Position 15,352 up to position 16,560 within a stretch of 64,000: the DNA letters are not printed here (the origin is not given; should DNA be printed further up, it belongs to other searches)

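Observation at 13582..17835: Four-gene cluster: coiled-coil protein, FGE-domain protein, zinc-ribbon small GTPase and a GAP1-like partner (candidate GTPase-centred conflict/sensing system)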

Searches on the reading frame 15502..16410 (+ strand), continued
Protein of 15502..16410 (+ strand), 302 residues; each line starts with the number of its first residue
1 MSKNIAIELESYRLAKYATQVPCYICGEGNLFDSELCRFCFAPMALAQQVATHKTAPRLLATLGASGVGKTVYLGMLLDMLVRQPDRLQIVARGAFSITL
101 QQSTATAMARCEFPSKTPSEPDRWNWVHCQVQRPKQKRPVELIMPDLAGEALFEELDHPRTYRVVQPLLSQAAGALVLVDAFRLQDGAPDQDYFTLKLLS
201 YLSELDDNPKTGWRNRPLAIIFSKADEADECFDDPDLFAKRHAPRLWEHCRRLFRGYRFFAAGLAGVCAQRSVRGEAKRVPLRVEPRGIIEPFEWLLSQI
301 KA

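Call 55: search_protein_representatives(protein=window:15502-16410:+)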
Query: 302 residues. Proteins with E-value up to 0.001 (for the whole library): 292; up to 1e-10: 176; up to 1e-30: 77. The best 150 are listed.
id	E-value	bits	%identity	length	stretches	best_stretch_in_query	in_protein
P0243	6.8e-119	412.9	58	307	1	1-299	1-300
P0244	1.2e-84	300.4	45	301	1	1-299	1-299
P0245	2.3e-83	296.3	64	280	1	3-214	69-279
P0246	1.3e-77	277.4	44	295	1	1-299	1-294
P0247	4.5e-75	269.0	41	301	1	1-300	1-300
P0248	9.9e-75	267.9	45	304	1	8-299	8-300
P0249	7.7e-72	258.4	52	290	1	1-208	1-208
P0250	3.1e-71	256.4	54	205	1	100-299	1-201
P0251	2.6e-69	250.1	41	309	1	3-301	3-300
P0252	8.6e-68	245.1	40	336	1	8-301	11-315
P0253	1.3e-66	241.3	46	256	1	54-300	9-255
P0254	4.5e-66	239.5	40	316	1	6-300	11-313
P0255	5.5e-66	239.2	40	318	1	8-298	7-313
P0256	8.5e-66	238.6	54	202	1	9-206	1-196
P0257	4.3e-64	233.0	39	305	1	10-298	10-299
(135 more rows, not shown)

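Call 57: find_related_loci(query=A3, collection=viral_contigs, flank=5000)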
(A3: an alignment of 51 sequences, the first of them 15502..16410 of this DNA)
Query A3 (302 aa) in viral_contigs; peptide patterns used: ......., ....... (x = any residue, [..] = any of these).
36 stretches matched a pattern, but none encodes a relative of the query by tblastn (E <= 1e-3).

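Call 62: search_solved_structures(query=A3, max_evalue=10, show_alignments=1)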
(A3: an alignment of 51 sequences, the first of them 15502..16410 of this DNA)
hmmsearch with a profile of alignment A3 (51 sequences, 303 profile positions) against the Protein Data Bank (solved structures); distinct sequences matched with E-value up to 10: 15.
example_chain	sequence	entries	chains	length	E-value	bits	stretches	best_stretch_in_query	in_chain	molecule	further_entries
5nco_l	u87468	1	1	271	0.056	15.8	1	54-192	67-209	Signal recognition particle receptor FtsY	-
4c7o_B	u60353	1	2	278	0.06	15.7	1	54-192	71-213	SIGNAL RECOGNITION PARTICLE RECEPTOR FTSY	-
6fqd_A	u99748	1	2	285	0.064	15.6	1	54-192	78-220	Signal recognition particle receptor FtsY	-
1fts_A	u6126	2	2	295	0.07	15.5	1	54-192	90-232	FTSY | SIGNAL RECOGNITION PARTICLE RECEPTOR FTSY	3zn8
9n3g_A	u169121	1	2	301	0.074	15.4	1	54-192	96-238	Signal recognition particle receptor FtsY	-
2xxa_B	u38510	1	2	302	0.074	15.4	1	54-192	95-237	SRP RECEPTOR FTSY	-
6cqp_A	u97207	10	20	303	0.075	15.4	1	54-192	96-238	Signal recognition particle receptor FtsY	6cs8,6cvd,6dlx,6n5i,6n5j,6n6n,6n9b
2qy9_A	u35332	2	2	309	0.078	15.4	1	54-192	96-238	Cell division protein ftsY | Signal recognition particle-docking protein FtsY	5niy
7o9h_A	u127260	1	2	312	0.086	15.2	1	55-192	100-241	Signal recognition particle receptor FtsY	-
7n6g_6M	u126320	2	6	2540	0.16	14.3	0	38-78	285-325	FAP42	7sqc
5gad_l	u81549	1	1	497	0.2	14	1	54-191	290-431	Signal recognition particle receptor FtsY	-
2yhs_A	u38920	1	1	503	0.2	14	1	54-191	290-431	CELL DIVISION PROTEIN FTSY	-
6cy1_A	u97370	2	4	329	0.92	11.8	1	49-187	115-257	Signal recognition particle receptor FtsY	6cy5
5l3s_B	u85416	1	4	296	1.9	10.8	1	48-112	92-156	Signal recognition particle receptor FtsY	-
7qba_B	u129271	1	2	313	1.9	10.8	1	30-93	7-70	Probable ABC transporter ATP-binding protein NosF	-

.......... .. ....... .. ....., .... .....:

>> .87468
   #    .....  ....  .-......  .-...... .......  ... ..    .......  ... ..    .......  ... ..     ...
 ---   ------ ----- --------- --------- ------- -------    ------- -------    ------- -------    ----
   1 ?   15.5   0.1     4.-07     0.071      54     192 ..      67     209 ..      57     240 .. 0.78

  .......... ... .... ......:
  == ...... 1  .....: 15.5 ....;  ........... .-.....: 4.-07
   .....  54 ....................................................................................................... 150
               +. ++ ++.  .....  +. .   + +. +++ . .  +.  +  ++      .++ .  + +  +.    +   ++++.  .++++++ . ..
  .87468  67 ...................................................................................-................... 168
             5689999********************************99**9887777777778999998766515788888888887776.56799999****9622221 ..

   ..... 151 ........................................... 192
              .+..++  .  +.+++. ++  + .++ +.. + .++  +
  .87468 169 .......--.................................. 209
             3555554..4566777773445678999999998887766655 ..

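Call 63: search_dna_similar(query=window:15502-16410:+, collection=plasmids, mode=protein, max_evalue=0.001, max_rows=10)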
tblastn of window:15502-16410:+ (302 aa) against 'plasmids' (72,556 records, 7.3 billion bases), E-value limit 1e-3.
No match.
